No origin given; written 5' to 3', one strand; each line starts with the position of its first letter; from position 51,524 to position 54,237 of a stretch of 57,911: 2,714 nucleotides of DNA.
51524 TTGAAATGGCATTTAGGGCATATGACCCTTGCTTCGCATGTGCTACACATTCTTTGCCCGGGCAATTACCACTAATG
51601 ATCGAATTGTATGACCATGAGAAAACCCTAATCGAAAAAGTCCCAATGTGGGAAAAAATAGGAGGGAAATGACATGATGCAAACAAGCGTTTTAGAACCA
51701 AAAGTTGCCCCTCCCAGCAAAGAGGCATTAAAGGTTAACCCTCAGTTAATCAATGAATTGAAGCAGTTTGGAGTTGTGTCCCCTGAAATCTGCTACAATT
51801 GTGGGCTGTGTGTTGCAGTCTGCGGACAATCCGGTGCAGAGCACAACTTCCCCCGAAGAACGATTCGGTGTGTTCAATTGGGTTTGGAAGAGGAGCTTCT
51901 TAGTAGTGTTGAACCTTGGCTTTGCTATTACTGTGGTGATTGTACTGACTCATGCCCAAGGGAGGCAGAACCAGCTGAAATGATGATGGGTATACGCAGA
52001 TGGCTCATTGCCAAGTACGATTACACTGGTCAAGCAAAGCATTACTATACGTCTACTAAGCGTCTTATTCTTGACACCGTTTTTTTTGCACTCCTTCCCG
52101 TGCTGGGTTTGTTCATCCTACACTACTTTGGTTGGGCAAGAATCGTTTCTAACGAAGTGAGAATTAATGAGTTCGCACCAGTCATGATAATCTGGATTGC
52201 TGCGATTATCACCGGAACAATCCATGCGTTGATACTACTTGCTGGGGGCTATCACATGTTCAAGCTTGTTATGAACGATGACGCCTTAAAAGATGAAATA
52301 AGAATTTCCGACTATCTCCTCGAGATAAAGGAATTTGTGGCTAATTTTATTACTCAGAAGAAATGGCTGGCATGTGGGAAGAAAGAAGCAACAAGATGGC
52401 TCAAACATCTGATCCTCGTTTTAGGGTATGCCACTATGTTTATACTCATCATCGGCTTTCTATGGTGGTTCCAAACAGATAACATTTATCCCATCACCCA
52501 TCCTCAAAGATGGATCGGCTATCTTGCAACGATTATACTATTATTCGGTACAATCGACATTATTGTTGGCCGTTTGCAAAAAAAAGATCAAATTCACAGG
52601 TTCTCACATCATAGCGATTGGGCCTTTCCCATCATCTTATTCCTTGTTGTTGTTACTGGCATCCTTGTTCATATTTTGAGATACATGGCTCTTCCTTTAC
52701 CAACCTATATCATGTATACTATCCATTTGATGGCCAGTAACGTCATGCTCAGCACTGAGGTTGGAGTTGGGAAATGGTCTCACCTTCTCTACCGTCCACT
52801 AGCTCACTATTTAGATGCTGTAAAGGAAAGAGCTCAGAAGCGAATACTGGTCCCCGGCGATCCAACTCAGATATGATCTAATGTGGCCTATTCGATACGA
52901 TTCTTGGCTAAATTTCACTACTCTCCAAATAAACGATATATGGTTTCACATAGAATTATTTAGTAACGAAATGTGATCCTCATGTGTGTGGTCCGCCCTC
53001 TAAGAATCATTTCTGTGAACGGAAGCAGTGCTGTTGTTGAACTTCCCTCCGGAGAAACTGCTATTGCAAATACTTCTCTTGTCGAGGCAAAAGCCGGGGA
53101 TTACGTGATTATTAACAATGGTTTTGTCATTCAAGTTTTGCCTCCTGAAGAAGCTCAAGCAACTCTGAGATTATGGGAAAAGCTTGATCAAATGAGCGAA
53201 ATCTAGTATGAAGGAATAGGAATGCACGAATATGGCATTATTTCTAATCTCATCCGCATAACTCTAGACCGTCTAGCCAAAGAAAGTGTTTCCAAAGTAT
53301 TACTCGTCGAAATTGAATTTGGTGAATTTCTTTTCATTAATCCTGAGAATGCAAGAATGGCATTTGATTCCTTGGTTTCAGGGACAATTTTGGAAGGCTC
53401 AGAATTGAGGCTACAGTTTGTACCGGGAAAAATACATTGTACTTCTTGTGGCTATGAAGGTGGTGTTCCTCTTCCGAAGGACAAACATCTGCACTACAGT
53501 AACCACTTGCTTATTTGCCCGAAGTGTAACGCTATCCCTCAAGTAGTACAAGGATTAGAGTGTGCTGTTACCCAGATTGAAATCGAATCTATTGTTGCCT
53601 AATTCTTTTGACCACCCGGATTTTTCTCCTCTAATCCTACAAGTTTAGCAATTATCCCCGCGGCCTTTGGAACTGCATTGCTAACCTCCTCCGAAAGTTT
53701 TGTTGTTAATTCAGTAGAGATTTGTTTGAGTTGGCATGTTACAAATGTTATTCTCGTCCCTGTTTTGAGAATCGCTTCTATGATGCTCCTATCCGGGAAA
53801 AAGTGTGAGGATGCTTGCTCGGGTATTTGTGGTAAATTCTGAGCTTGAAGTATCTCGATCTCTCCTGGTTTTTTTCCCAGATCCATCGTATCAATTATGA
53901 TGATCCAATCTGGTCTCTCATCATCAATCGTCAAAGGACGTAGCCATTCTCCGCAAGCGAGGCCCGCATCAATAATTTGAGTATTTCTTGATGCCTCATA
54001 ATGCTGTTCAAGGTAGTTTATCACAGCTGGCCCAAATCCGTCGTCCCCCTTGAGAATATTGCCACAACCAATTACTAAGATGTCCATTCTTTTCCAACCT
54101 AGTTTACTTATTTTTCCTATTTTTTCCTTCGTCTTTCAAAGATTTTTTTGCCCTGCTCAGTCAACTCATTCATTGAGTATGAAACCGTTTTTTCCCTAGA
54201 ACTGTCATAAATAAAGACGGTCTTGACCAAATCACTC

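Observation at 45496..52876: Mvh-type [NiFe] hydrogenase operon wired to two HdrA paralogues and a QmoC-like membrane subunit, with no HdrBC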

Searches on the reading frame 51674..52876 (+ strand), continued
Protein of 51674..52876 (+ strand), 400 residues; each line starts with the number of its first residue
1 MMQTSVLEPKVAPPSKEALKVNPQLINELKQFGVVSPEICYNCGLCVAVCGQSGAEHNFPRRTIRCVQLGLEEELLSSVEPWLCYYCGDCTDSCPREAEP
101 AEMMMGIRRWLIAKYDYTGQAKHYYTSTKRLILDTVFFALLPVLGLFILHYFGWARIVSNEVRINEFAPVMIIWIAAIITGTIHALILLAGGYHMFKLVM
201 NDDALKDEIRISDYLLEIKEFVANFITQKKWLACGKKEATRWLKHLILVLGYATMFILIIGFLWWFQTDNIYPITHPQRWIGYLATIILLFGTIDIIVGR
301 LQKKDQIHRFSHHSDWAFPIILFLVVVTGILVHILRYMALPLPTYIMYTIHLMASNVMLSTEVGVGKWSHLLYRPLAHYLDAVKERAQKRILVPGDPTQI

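Call 50: predict_structure(alignment_id=A2)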
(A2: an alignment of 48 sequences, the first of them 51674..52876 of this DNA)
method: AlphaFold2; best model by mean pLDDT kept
length: 400 residues; sequences in the alignment: 48
mean_pLDDT: 86.9   pTM: 0.86
mean pLDDT of the five models: 86.9, 85.2, 84.7, 84.5, 84.3
residues with pLDDT >= 90: 257; 70-90: 88; 50-70: 45; < 50: 10
segments of 3 or more residues with pLDDT < 50: 1-8
pLDDT, mean of each block of 10 residues (from residue 1): 44 68 95 87 55 65 90 94 68 75 91 95 95 96 98 98 97 94 94 96 81 94 80 77 90 93 91 91 96 94 83 92 97 97 98 95 85 93 92 64
secondary structure, 60 per line:
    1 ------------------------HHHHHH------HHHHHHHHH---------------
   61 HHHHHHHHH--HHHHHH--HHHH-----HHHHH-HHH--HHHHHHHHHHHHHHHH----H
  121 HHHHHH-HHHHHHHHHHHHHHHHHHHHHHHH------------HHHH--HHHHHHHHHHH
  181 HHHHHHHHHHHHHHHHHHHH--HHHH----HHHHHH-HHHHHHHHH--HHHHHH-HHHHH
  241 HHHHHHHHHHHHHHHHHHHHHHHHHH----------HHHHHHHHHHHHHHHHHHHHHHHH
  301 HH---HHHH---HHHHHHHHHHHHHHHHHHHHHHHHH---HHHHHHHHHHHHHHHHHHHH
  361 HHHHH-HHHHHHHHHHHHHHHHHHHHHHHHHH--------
elements in order: H25-30 H37-45 H61-69 H72-77 H80-83 H89-93 H100-115 H120-126 H128-151 H164-167 H170-200 H203-206 H211-216 H218-226 H229-234 H236-266 H277-302 H306-309 H313-337 H341-365 H367-392

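Call 54: fold_search(model_id=the predicted structure, library=pdb)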
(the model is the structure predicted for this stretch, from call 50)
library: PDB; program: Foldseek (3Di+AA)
matches with E <= 10: 525; with E <= 0.001: 0
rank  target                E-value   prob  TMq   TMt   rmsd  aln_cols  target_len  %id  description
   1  7bkb_C                4.8e-02  1.00  0.23  0.46   5.1       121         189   26  Formate dehydrogenase - heterodisulfide reductase - formylmethanofuran dehydrogenase complex from Methanospirillum hun (released 2021-09-29)
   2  8rvu_C                1.2e-01  1.00  0.23  0.48   2.9       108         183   23  CryoEM structure of the Elp-Hdr complex of Methanothermobacter marburgensis state 2 (composite structure) (released 2025-05-14)
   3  8rwn_C                1.2e-01  1.00  0.23  0.47   6.5       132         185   20  CryoEM structure of the Hdr(ABC)2 subunits of the Elp-Hdr complex of Methanothermobacter marburgensis (released 2025-05-14)
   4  8rvu_c                1.3e-01  1.00  0.23  0.47   6.5       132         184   20  CryoEM structure of the Elp-Hdr complex of Methanothermobacter marburgensis state 2 (composite structure) (released 2025-05-14)
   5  5odc_C                1.6e-01  1.00  0.23  0.47   4.7       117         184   27  Heterodisulfide reductase / [NiFe]-hydrogenase complex from Methanothermococcus thermolithotrophicus at 2.3 A resoluti (released 2017-08-30)
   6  5odc_I                2.3e-01  1.00  0.23  0.50   4.6       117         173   27  Heterodisulfide reductase / [NiFe]-hydrogenase complex from Methanothermococcus thermolithotrophicus at 2.3 A resoluti (released 2017-08-30)
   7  5odh_I                2.3e-01  1.00  0.23  0.47   4.6       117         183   27  Heterodisulfide reductase / [NiFe]-hydrogenase complex from Methanothermococcus thermolithotrophicus soaked with heter (released 2017-08-30)
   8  8uga_A                2.3e-01  0.15  0.15  0.15  21.1       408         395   14  Mus musculus Otopetrin 2 (mOTOP2) M374W in pH 8.0 (released 2024-08-21)
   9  1y5i_C                2.7e-01  0.82  0.20  0.34  15.2       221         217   14  The crystal structure of the NarGHI mutant NarI-K86A (released 2005-03-08)
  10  5yqz_R                3.0e-01  0.15  0.17  0.13  27.6       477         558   11  Structure of the glucagon receptor in complex with a glucagon analogue (released 2018-01-17)
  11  3ir5_C                4.5e-01  0.77  0.20  0.34  12.8       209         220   14  Crystal structure of NarGHI mutant NarG-H49C (released 2010-01-05)
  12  5d58                  5.1e-01  0.13  0.16  0.14  23.1       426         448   12  In meso in situ serial X-ray crystallography structure of the PepTSt-Ala-Phe complex at 100 K (released 2016-01-13)
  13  7zdf_C                5.3e-01  0.07  0.10  0.08  30.3       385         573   13  IF(heme/confined) conformation of CydDC in AMP-PNP(CydD) bound state (Dataset-4) (released 2023-04-19)
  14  6a2j                  5.7e-01  0.33  0.23  0.27  20.0       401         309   14  Crystal structure of heme A synthase from Bacillus subtilis (released 2018-11-21)
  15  7zda_C                6.0e-01  0.09  0.12  0.10  30.6       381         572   12  IF(apo/asym) conformation of CydDC in ADP+Pi(CydC)/ATP(CydD) bound state (Dataset-2) (released 2023-04-19)
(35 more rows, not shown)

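Call 61: search_protein_families(library=pfam, proteins=[L007:4624-5823:+, L136:9007-10188:+], max_evalue=10)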
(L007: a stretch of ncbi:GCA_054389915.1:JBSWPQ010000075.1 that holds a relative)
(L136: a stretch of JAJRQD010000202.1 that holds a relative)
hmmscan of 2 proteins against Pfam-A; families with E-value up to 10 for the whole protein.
L007:4624-5823:+ (399 aa): 22 families
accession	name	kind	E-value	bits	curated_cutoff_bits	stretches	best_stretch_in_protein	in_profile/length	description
PF13183.11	Fer4_8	-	3.8e-09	37.4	27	1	21-81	2-67/68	4Fe-4S dicluster domain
PF13187.11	Fer4_9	-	2.6e-08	34.2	27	1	23-81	1-50/52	4Fe-4S dicluster domain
PF13534.11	Fer4_17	-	6.4e-08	33.5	22.2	1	23-82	1-60/61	4Fe-4S dicluster domain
PF13237.11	Fer4_10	-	2.7e-07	30.9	25.5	1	20-79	5-53/53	4Fe-4S dicluster domain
PF25160.1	LdpA_Fe-S-bd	-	9.4e-05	22.6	27.6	2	22-38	26-42/49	LdpA Fe-S cluster-binding domain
PF12838.12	Fer4_7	-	0.00021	22.1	27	2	24-82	2-52/52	4Fe-4S dicluster domain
PF13484.11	Fer4_16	-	0.00081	20.6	30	2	67-88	1-23/66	4Fe-4S double cluster binding domain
PF14697.11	Fer4_21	-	0.0038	17.8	35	2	22-35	39-52/59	4Fe-4S dicluster domain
PF02665.19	Nitrate_red_gam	-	0.0048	17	22.9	2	275-329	89-142/217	Nitrate reductase gamma subunit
PF12797.12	Fer4_2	-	0.0058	17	24.5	2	19-35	5-21/22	4Fe-4S binding domain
PF00037.32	Fer4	-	0.0067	16.6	21.1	2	67-82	7-22/24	4Fe-4S binding domain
PF13459.11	Fer4_15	-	0.12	13.6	22.4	1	19-34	3-18/66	4Fe-4S single cluster domain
PF15108.11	TMEM37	-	0.19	12.1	31.7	1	271-357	84-169/182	Voltage-dependent calcium channel gamma-like subunit protein family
PF17179.9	Fer4_22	-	0.4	12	27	1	18-35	75-92/95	4Fe-4S dicluster domain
PF11240.13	DUF3042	-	0.51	10.7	25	1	157-181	6-30/54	Protein of unknown function (DUF3042)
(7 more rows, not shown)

L136:9007-10188:+ (393 aa): 15 families
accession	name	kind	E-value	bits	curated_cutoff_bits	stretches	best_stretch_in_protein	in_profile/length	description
PF13187.11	Fer4_9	-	7.5e-09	35.9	27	1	24-82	2-51/52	4Fe-4S dicluster domain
PF13534.11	Fer4_17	-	4.3e-08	34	22.2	1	23-81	1-59/61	4Fe-4S dicluster domain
PF13183.11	Fer4_8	-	5.2e-08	33.8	27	1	21-81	2-67/68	4Fe-4S dicluster domain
PF12838.12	Fer4_7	-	4e-07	30.8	27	1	23-82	1-52/52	4Fe-4S dicluster domain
PF13237.11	Fer4_10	-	1.6e-05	25.1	25.5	1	19-79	4-53/53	4Fe-4S dicluster domain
PF25160.1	LdpA_Fe-S-bd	-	0.00034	20.8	27.6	2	22-36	26-40/49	LdpA Fe-S cluster-binding domain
PF14697.11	Fer4_21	-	0.013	16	35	2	21-79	5-52/59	4Fe-4S dicluster domain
PF04246.17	RseC_MucC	-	0.08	13.3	24.4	1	71-160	19-90/130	Positive regulator of sigma(E), RseC/MucC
PF12797.12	Fer4_2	-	0.13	12.7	24.5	1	20-35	6-21/22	4Fe-4S binding domain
PF13484.11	Fer4_16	-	0.3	12.3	30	1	24-80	2-65/66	4Fe-4S double cluster binding domain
PF00037.32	Fer4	-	0.33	11.3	21.1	1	68-82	8-22/24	4Fe-4S binding domain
PF12800.12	Fer4_4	-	1.4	9.9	24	2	22-34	2-14/17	4Fe-4S binding domain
PF12837.12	Fer4_6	-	2.5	8.6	25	1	20-34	5-19/24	4Fe-4S binding domain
PF06570.16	DUF1129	-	3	7.8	29.1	1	174-293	88-201/207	Protein of unknown function (DUF1129)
PF17179.9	Fer4_22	-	4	8.8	27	1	67-79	80-92/95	4Fe-4S dicluster domain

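Call 62: search_solved_structures(query=A2, max_evalue=10, show_alignments=0)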
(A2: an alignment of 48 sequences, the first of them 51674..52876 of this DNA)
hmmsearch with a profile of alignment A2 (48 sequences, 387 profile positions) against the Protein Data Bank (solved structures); distinct sequences matched with E-value up to 10: 92 (the best 60 are shown).
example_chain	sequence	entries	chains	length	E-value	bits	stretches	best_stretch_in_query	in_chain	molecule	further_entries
7bkb_C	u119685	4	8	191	1.8e-15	60.3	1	6-94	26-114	CoB--CoM heterodisulfide reductase subunit C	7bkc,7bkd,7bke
8rvv_C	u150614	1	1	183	1.1e-14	57.7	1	5-88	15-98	H(2):CoB-CoM heterodisulfide,ferredoxin reductase subunit C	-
8rvu_c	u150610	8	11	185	1.2e-14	57.6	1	5-88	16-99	H(2):CoB-CoM heterodisulfide,ferredoxin reductase subunit C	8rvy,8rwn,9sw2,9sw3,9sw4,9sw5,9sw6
5odc_C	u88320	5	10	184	2.9e-13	53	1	20-108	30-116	Heterodisulfide reductase, subunit C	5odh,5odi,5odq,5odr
9sfi_E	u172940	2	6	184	7.6e-13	51.6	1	20-99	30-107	H(2)/formate:CoB-CoM heterodisulfide,ferredoxin reductase subunit C2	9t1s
5t5i_G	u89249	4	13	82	5e-06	29.2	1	21-82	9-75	Tungsten formylmethanofuran dehydrogenase subunit fwdG | Tungsten formylmethanofuran dehydrogenase, subunit G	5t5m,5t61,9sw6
1kf6_B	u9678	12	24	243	0.00012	24.6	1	22-87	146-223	FUMARATE REDUCTASE IRON-SULFUR PROTEIN | Fumarate reductase iron-sulfur subunit | Fumarate reductase (Anaerobic), Fe-S subunit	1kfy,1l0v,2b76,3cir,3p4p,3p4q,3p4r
9sfi_U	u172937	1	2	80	0.00013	24.5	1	19-82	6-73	4Fe-4S binding protein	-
8rja_F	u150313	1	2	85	0.00041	22.9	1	20-86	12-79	NAD(P)H-quinone oxidoreductase subunit I, chloroplastic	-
5t5i_F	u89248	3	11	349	0.00065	22.2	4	18-82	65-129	Tungsten formylmethanofuran dehydrogenase subunit fwdF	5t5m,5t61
7bkb_L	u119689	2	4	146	0.0025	20.3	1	18-81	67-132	Formylmethanofuran dehydrogenase, subunit G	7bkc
9sw6_H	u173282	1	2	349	0.0029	20.1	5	19-82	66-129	Tungsten formylmethanofuran dehydrogenase, subunit F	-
9ojn_A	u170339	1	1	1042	0.0084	18.6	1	66-96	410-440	Iron-sulfur-binding reductase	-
8a6t_A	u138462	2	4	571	0.021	17.3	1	12-83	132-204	Electron bifurcating hydrogenase subunit HydA1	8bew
7koe_D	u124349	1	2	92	0.027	16.9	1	18-46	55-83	Ferredoxin-like protein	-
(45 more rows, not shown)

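Call 67: search_protein_families(library=pfam, alignment_id=A2, max_evalue=1)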
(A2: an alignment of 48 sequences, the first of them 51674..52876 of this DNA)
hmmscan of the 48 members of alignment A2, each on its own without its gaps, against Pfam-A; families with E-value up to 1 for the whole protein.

A. member 1, window:51674-52876:+ (400 aa): 13 families
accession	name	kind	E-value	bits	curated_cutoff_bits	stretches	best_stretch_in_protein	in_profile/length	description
PF13187.11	Fer4_9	-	8.2e-07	29.4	27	1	40-98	2-51/52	4Fe-4S dicluster domain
PF25160.1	LdpA_Fe-S-bd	-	1e-05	25.6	27.6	2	31-51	20-39/49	LdpA Fe-S cluster-binding domain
PF13183.11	Fer4_8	-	2.2e-05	25.3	27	1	39-97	4-67/68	4Fe-4S dicluster domain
PF12838.12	Fer4_7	-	3.2e-05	24.7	27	2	40-98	2-52/52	4Fe-4S dicluster domain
PF13534.11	Fer4_17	-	9.7e-05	23.3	22.2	1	40-97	2-59/61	4Fe-4S dicluster domain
PF13237.11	Fer4_10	-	0.00033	20.9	25.5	2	35-95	4-53/53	4Fe-4S dicluster domain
PF00037.32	Fer4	-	0.00046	20.3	21.1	2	34-50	2-18/24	4Fe-4S binding domain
PF12797.12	Fer4_2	-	0.019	15.4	24.5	1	35-50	5-20/22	4Fe-4S binding domain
PF13484.11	Fer4_16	-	0.027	15.7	30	2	84-102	2-20/66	4Fe-4S double cluster binding domain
PF12798.12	Fer4_3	-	0.087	14.2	27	1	84-98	1-15/15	4Fe-4S binding domain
PF12837.12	Fer4_6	-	0.13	12.7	25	1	35-50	4-19/24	4Fe-4S binding domain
PF14697.11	Fer4_21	-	0.39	11.3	35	0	35-50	36-51/59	4Fe-4S dicluster domain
PF12800.12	Fer4_4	-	0.62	11.1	24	0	37-51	1-15/17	4Fe-4S binding domain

B. families by the number of members that match (of 48 scanned): 47 families (the first 25 are shown)
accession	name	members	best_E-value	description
PF13183.11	Fer4_8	48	7.9e-10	4Fe-4S dicluster domain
PF12838.12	Fer4_7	48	1.6e-09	4Fe-4S dicluster domain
PF13187.11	Fer4_9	48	6.6e-09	4Fe-4S dicluster domain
PF13237.11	Fer4_10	48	1.1e-08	4Fe-4S dicluster domain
PF13534.11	Fer4_17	48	6.8e-08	4Fe-4S dicluster domain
PF25160.1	LdpA_Fe-S-bd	48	1.6e-07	LdpA Fe-S cluster-binding domain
PF00037.32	Fer4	48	3.5e-06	4Fe-4S binding domain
PF13484.11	Fer4_16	48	1.9e-05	4Fe-4S double cluster binding domain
PF14697.11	Fer4_21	45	4.7e-05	4Fe-4S dicluster domain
PF12798.12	Fer4_3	45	0.0028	4Fe-4S binding domain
PF12797.12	Fer4_2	44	0.00019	4Fe-4S binding domain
PF12800.12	Fer4_4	38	0.0024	4Fe-4S binding domain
PF12837.12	Fer4_6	31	0.00078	4Fe-4S binding domain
PF17179.9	Fer4_22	24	0.0032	4Fe-4S dicluster domain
PF02975.19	Me-amine-dh_L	12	0.012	Methylamine dehydrogenase, L chain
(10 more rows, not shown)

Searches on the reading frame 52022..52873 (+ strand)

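Call 61: search_protein_families(library=pfam, proteins=[window:52022-52873:+], max_evalue=10)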
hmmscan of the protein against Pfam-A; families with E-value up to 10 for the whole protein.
seq(284 aa): 1 family
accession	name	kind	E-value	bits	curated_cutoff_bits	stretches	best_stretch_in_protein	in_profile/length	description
PF07332.16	Phage_holin_3_6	-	0.86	10.1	28.4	2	12-77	30-88/116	Putative Actinobacterial Holin-X, holin superfamily III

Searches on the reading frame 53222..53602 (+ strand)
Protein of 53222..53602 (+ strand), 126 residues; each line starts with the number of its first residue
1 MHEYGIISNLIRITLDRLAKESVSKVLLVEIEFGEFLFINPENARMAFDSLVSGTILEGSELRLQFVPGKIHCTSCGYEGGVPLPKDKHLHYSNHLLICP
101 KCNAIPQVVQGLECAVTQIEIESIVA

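Call 3: search_protein_families(library=pfam, proteins=[window:53222-53602:+], max_evalue=0.01)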
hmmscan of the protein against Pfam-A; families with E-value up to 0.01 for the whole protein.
window:53222-53602:+ (126 aa): 1 family
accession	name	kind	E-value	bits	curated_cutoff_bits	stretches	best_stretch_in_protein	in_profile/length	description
PF01155.25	HypA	-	1.6e-21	76.9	28.9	1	1-121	1-112/112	Hydrogenase/urease nickel incorporation, metallochaperone, hypA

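Call 4: search_protein_families(library=ncbifam, proteins=[window:53222-53602:+], max_evalue=0.01)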
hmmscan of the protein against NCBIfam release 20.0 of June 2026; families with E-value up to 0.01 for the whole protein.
window:53222-53602:+ (126 aa): 6 families
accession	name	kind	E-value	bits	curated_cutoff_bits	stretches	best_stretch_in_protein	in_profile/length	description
NF001976.0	PRK00762.1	equivalog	9.3e-23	80.4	146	1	1-123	1-120/124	hydrogenase maturation nickel metallochaperone HypA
TIGR00100.1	hypA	equivalog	1.8e-20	73.1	88.1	1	1-122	1-114/116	hydrogenase maturation nickel metallochaperone HypA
NF003008.0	PRK03824.1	equivalog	3.2e-11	43.3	125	1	1-83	1-83/135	hydrogenase nickel incorporation protein HypA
NF001839.0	PRK00564.1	equivalog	2.1e-07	31.1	112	1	1-122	1-115/117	hydrogenase/urease nickel incorporation protein HypA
NF009046.0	PRK12380.1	subfamily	4e-07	30.4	113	1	1-122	1-113/113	hydrogenase/urease nickel incorporation protein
NF002979.0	PRK03681.1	subfamily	4.7e-06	26.8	121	1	1-122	1-114/116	hydrogenase/urease nickel incorporation protein HypA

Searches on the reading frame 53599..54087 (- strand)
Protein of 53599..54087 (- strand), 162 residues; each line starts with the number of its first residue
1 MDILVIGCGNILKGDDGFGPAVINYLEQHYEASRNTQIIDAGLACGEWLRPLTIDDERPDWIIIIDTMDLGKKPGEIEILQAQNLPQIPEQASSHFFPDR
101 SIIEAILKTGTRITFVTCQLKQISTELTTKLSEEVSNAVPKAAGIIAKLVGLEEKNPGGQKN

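Call 3: search_protein_families(library=pfam, proteins=[window:53599-54087:-], max_evalue=0.01)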
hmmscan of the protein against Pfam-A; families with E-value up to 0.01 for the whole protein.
window:53599-54087:- (162 aa): 1 family
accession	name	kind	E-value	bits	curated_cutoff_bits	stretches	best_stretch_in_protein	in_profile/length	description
PF01750.23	HycI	-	3.8e-20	72.5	23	1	21-147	2-128/130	Hydrogenase maturation protease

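Call 4: search_protein_families(library=ncbifam, proteins=[window:53599-54087:-], max_evalue=0.01)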
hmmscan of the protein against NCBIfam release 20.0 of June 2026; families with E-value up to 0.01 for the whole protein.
window:53599-54087:- (162 aa): 7 families
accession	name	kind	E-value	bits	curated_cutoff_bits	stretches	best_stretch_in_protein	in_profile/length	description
TIGR00130.1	frhD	equivalog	8e-33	113.7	134.95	1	2-151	4-152/153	coenzyme F420-reducing hydrogenase, FrhD protein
TIGR00072.1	hydrog_prot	superfamily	9e-33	113.3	47.45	1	4-149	1-144/145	hydrogenase maturation protease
TIGR00140.1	hupD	subfamily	6.5e-18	65.1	151.8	1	3-147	1-144/151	HyaD/HybD family hydrogenase maturation endopeptidase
TIGR00142.1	hycI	equivalog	1.3e-17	63.9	119.1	1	4-149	2-141/146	hydrogenase maturation peptidase HycI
NF007777.0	PRK10466.1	equivalog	2.8e-13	49.9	190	1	1-143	1-142/164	HyaD/HybD family hydrogenase maturation endopeptidase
NF007616.0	PRK10264.1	equivalog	4.4e-07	29.8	261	1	3-86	6-85/195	hydrogenase 1 maturation protease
NF045519.1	NiFeSe_H2_mat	exception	1.7e-06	27.9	190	1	3-140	3-137/152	NiFeSe hydrogenase maturation protease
